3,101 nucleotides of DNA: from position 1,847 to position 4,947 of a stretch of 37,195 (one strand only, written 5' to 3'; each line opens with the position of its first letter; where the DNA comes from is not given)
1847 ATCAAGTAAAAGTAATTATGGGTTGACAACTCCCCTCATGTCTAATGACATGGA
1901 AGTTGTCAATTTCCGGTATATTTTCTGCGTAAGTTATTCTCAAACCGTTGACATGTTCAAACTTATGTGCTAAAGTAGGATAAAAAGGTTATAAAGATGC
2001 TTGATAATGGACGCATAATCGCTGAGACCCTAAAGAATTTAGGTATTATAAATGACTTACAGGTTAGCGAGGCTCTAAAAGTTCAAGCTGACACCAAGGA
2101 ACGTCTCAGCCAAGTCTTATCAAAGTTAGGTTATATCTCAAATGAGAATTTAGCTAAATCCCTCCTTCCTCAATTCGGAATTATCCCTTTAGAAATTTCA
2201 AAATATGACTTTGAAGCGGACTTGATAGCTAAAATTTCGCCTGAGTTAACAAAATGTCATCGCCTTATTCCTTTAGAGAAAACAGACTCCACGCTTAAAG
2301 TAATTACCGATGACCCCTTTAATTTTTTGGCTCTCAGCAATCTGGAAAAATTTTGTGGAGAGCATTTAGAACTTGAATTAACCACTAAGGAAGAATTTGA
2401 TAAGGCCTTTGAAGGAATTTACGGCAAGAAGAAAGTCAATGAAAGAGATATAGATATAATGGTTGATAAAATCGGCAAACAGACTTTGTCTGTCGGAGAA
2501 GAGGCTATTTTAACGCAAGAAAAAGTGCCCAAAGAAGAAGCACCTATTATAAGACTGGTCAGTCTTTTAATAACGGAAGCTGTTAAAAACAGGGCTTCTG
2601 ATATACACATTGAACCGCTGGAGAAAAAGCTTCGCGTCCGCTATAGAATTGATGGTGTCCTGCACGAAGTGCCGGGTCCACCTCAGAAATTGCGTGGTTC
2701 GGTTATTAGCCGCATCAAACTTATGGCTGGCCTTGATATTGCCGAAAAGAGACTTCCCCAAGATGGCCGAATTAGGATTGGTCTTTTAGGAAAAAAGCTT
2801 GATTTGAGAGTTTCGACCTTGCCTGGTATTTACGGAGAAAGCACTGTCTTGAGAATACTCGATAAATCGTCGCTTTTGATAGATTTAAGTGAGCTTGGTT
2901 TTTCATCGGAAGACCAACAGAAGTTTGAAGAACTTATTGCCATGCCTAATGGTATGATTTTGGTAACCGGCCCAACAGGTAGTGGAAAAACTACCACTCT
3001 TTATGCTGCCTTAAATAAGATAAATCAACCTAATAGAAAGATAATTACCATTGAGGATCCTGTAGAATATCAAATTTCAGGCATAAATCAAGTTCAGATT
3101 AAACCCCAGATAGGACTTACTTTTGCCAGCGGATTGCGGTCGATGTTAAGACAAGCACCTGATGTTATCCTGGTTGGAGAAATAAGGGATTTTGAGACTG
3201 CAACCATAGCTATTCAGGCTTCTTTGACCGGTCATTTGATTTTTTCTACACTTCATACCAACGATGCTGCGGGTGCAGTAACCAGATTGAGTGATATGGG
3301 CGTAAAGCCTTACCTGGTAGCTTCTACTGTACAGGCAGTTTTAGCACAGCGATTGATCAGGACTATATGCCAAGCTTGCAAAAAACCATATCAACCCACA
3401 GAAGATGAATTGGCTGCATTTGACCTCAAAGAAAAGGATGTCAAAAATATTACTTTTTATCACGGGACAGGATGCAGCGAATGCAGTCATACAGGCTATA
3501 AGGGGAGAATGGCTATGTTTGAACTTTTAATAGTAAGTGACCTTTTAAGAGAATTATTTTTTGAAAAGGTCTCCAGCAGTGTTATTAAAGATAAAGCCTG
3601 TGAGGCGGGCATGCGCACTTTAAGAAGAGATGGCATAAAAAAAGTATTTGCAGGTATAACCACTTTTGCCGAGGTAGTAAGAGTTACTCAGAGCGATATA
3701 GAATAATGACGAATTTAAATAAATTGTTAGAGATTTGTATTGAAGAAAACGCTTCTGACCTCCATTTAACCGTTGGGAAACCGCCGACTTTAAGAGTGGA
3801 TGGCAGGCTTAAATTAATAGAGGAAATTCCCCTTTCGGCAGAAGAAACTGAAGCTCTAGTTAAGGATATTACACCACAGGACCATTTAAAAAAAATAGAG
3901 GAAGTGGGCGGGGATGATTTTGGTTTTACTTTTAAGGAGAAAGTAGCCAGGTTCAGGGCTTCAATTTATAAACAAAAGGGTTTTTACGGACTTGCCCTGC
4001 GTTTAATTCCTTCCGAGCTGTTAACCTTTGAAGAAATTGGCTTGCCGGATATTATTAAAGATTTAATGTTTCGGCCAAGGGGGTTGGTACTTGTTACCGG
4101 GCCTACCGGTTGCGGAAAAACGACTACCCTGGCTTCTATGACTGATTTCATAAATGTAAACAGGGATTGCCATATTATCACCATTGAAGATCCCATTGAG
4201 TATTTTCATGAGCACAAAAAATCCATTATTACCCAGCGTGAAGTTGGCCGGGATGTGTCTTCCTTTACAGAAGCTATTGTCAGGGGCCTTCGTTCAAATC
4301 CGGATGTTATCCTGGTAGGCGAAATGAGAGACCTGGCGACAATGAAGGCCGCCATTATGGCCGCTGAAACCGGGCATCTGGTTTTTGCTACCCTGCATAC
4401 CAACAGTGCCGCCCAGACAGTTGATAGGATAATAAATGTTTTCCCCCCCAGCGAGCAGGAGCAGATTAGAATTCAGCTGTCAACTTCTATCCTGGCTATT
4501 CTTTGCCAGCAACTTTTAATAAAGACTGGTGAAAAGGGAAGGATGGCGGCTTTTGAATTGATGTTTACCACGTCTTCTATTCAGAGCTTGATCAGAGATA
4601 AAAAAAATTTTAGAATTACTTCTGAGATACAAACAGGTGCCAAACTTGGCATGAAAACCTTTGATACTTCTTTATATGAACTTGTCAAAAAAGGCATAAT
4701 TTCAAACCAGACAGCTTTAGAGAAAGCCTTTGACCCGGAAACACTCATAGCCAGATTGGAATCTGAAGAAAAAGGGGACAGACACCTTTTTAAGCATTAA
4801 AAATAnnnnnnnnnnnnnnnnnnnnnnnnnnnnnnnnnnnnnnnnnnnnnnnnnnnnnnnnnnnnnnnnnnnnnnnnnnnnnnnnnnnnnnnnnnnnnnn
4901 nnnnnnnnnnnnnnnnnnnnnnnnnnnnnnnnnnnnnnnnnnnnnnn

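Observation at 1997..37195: System-level hypothesis: a regulated surface glycan-harvesting apparatus built from giant enzymes, novel modules, a pilus-type motor and a phosphorolytic back-end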

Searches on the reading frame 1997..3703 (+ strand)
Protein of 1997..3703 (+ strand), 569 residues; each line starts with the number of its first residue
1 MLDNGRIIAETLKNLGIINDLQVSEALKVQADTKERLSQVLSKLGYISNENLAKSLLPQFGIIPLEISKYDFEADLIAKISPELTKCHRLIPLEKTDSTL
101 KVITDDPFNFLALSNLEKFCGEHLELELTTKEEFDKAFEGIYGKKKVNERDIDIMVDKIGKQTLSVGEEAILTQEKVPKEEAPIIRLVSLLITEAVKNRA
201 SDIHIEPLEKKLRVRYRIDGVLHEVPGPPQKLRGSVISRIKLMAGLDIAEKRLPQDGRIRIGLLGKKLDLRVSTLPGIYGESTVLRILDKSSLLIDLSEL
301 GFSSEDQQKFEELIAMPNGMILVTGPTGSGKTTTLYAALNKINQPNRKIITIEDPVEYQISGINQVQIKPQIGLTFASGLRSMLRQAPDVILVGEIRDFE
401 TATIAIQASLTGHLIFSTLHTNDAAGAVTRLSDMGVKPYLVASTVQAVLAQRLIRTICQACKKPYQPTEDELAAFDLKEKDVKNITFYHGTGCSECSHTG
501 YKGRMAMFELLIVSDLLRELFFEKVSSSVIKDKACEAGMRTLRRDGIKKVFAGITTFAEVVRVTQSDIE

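Call 6: search_protein_families(library=pfam, proteins=[window:1997-3703:+], max_evalue=0.01)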
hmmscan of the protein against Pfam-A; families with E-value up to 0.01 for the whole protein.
window:1997-3703:+ (569 aa): 11 families
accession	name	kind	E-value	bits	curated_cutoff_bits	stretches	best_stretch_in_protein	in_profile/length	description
PF00437.27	T2SSE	-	9.1e-143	475.8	24.9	1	179-562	3-370/370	Type II/IV secretion system protein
PF05157.20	MshEN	-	7e-10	39.2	23.1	1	65-145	6-87/90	MshEN domain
PF13401.12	AAA_22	-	0.00015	22.6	27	1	318-360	5-47/130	AAA domain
PF25199.1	nSTAND_NTPase5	-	0.00066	20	34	1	319-356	42-80/145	Novel STAND NTPase 5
PF13191.12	AAA_16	-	0.001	20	32.6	1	319-405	25-103/167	AAA ATPase domain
PF13604.12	AAA_30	-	0.0015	18.8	27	1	307-350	7-50/191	AAA domain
PF13555.12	AAA_29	-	0.0019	18.3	27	1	316-337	20-41/61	P-loop containing region of AAA domain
PF20720.3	nSTAND3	-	0.0038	17.4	27.2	1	318-357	17-56/155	Novel STAND NTPase 3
PF00270.35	DEAD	-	0.005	17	26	1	307-350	4-49/167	DEAD/DEAH box helicase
PF13476.12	AAA_23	-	0.0072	17.4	27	0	315-337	16-38/201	AAA domain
PF13245.12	AAA_19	-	0.0083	16.8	25.1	0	315-347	8-42/134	AAA domain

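Call 10: search_protein_families(library=ncbifam, proteins=[window:1997-3703:+], max_evalue=0.01)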
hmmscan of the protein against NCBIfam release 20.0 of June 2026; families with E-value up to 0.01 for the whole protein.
window:1997-3703:+ (569 aa): 26 families (the best 25 are shown)
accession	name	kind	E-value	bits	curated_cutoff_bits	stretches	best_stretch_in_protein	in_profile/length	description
TIGR02533.1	type_II_gspE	equivalog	2.1e-196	653.3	630.25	1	79-564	3-486/486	type II secretion system ATPase GspE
TIGR02538.1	type_IV_pilB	equivalog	4.9e-189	629.6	675.65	1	8-565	2-563/564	type IV-A pilus assembly ATPase PilB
NF053534.1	T4PilAsmATPsTfpB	equivalog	6.9e-144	480.4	850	1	53-564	74-582/584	type IV pilus assembly ATPase TfpB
NF007755.0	PRK10436.1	equivalog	1.6e-136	455.7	617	1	83-565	12-460/465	type II secretion system protein GspE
NF041000.1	ATPase_ComGA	equivalog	2.1e-80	269.6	300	1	191-455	3-266/267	competence type IV pilus ATPase ComGA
TIGR01420.1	pilT_fam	subfamily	2.5e-53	181.5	319.1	1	191-456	5-270/343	PilT/PilU family type 4a pilus ATPase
TIGR02525.1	plasmid_TraJ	equivalog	9.3e-29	100.5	368.3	1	294-456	129-300/372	plasmid transfer ATPase TraJ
TIGR02524.1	dot_icm_DotB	equivalog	1.2e-22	80.6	463.3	1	312-434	128-259/358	Dot/Icm type IV secretion system ATPase DotB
TIGR02782.1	TrbB_P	equivalog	1.7e-20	73.6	304.55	1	318-436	136-257/303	P-type conjugative transfer ATPase TrbB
NF058587.1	archaellum_moto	equivalog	3.6e-18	65.6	550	1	318-434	274-396/527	archaellum flagellar ATPase motor FlaI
NF010469.0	PRK13894.1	subfamily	7.4e-18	64.9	508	1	312-433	143-266/320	conjugal transfer ATPase TrbB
TIGR02788.1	VirB11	equivalog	1.1e-17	64.1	249.95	1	304-438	130-269/308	P-type DNA transfer ATPase VirB11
NF010407.0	PRK13833.1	subfamily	1.2e-15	57.7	499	1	321-435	147-263/323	conjugal transfer protein TrbB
TIGR03819.1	heli_sec_ATPase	hypoth_equivalog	6.1e-15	55.2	373.15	1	283-451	142-317/340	TadA family conjugal transfer-associated ATPase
NF053672.1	bindosome_BasE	exception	2.8e-11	42.8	1000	1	312-434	264-391/512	bindosome assembly system ATPase subunit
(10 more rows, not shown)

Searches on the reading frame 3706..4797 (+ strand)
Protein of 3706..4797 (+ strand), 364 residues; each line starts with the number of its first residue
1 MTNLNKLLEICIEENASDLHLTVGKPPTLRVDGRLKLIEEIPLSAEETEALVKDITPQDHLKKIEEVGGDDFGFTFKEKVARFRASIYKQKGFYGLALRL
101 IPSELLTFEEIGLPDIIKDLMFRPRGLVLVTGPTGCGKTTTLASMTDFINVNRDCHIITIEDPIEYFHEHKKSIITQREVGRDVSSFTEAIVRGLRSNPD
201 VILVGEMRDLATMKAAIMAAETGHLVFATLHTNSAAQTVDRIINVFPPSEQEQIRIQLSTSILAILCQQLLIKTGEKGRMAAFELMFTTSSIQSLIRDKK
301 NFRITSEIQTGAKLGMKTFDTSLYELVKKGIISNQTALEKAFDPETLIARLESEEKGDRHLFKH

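Call 6: search_protein_families(library=pfam, proteins=[window:3706-4797:+], max_evalue=0.01)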
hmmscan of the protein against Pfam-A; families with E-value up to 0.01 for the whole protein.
window:3706-4797:+ (364 aa): 9 families
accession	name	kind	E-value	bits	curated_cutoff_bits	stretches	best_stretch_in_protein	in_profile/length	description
PF00437.27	T2SSE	-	1.5e-46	159.2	24.9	1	4-280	12-287/370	Type II/IV secretion system protein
PF13401.12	AAA_22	-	4.6e-05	24.2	27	1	124-205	4-91/130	AAA domain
PF03215.21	Rad17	-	0.00072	20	23.8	1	123-191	43-113/186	Rad17 P-loop domain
PF13191.12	AAA_16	-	0.0017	19.4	32.6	1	123-167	23-63/167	AAA ATPase domain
PF13476.12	AAA_23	-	0.0018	19.3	27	1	120-145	15-39/201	AAA domain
PF13555.12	AAA_29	-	0.0038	17.4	27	1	118-142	15-39/61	P-loop containing region of AAA domain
PF00004.35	AAA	-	0.0045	17.9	21.2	0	128-214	1-73/131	ATPase family associated with various cellular activities (AAA)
PF00265.24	TK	-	0.0048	17.2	20.6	1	127-251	3-132/176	Thymidine kinase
PF20720.3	nSTAND3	-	0.0084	16.3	27.2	0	125-173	17-67/155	Novel STAND NTPase 3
